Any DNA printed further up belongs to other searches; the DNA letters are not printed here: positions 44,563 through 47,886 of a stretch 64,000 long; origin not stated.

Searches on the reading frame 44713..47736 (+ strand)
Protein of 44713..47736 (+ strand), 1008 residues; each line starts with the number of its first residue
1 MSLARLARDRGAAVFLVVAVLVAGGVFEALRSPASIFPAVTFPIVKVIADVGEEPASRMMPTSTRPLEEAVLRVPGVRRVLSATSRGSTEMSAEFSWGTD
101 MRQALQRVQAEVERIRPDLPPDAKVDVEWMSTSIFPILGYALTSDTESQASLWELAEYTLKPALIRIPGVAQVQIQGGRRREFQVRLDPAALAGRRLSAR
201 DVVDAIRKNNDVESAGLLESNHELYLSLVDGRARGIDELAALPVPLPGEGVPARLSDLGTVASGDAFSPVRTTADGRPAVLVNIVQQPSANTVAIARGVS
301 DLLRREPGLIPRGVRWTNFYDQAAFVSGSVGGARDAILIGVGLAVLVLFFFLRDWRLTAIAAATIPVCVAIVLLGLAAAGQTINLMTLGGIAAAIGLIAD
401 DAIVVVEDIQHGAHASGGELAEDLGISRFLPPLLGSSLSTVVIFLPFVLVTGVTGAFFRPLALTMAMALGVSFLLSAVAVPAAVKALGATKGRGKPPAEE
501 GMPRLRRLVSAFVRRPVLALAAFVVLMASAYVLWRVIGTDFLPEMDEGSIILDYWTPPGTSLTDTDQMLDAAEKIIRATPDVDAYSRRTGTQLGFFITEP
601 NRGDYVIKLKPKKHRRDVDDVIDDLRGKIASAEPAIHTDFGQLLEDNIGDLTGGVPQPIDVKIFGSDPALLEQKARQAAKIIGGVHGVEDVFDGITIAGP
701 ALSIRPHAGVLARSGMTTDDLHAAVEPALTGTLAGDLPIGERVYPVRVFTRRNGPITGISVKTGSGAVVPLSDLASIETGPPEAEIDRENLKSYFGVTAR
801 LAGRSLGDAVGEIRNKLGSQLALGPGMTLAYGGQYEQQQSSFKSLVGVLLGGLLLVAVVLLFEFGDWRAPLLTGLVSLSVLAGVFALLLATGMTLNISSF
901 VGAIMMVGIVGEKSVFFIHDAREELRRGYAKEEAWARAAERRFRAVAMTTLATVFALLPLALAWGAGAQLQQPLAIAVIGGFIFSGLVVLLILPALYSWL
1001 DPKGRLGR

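Call 4: search_protein_families(library=pfam, proteins=[window:44713-47736:+], max_evalue=0.01)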
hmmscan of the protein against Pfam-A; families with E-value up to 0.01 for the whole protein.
window:44713-47736:+ (1008 aa): 2 families
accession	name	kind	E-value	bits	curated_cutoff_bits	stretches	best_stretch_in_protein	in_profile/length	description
PF00873.25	ACR_tran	-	5.2e-191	637.3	28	1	9-999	7-1019/1021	AcrB/AcrD/AcrF family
PF03176.21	MMPL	-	2.7e-07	30.3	20.5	1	838-999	138-301/333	MMPL family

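Call 32: search_protein_families(library=ncbifam, proteins=[window:44713-47736:+], max_evalue=0.00001)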
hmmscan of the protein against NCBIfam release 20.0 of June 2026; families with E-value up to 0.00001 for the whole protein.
window:44713-47736:+ (1008 aa): 15 families
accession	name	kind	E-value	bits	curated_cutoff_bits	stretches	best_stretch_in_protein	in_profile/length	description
NF033617.1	RND_permease_2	subfamily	1.9e-141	473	1250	1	12-1001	10-1008/1009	multidrug efflux RND transporter permease subunit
TIGR00914.1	2A0601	subfamily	1.1e-133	447.2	701.45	1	14-1000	16-1035/1051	CusA/CzcA family heavy metal efflux RND transporter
NF000282.2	RND_permease_1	subfamily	2.7e-118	396.4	1250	1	17-1000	13-1027/1029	multidrug efflux RND transporter permease subunit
TIGR00915.1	2A0602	subfamily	3.2e-96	323.3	940.35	1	15-997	13-1025/1050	efflux RND transporter permease subunit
NF007905.0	PRK10614.1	equivalog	7.1e-90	302.1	1774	2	10-632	10-637/1025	multidrug efflux RND transporter permease subunit MdtC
NF007798.0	PRK10503.1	equivalog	6.7e-75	252.4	1584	2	12-631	22-650/1040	MdtB/MuxB family multidrug efflux RND transporter permease subunit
NF000037.1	RND_perm_OqxB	exception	2.2e-64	217.8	2200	1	4-999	4-1033/1050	multidrug efflux RND transporter permease subunit OqxB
NF007133.0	PRK09579.1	equivalog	2.8e-64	217.2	1763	1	35-1000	35-1002/1017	multidrug efflux RND transporter permease subunit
NF007131.0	PRK09577.1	equivalog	2.2e-62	211.1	1768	1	4-997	2-1019/1045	multidrug efflux RND transporter permease subunit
NF007842.1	PRK10555.1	equivalog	5.4e-55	186.7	1854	2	9-575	7-596/1036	multidrug efflux RND transporter permease AcrD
NF011706.2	PRK15127.1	equivalog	2.3e-54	184.7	2150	1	15-997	14-1026/1049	multidrug efflux RND transporter permease subunit AcrB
TIGR00916.1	2A0604s01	subfamily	2.1e-11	43.9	148.6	1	847-985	92-226/231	SecD/SecF family protein translocase subunit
TIGR00921.1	2A067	subfamily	5.7e-11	41.2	351.9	1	839-998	188-344/733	hydrophobe/amphiphile efflux-3 (HAE3) family transporter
TIGR00833.1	actII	subfamily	7.1e-07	27.9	874.7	1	866-996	199-328/910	MMPL family RND transporter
NF009583.0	PRK13024.1-3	subfamily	2.8e-06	25.7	721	0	336-565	284-511/755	protein translocase subunit SecDF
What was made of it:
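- Closest known: czcCBA / cusCBA heavy-metal efflux. Different: The RND pump scores 447 bits against TIGR00914 (CusA/CzcA), below the cut-off of 701, and scores slightly better against a multidrug RND model (473 bits against NF033617, also below its cut-off) (call 32).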
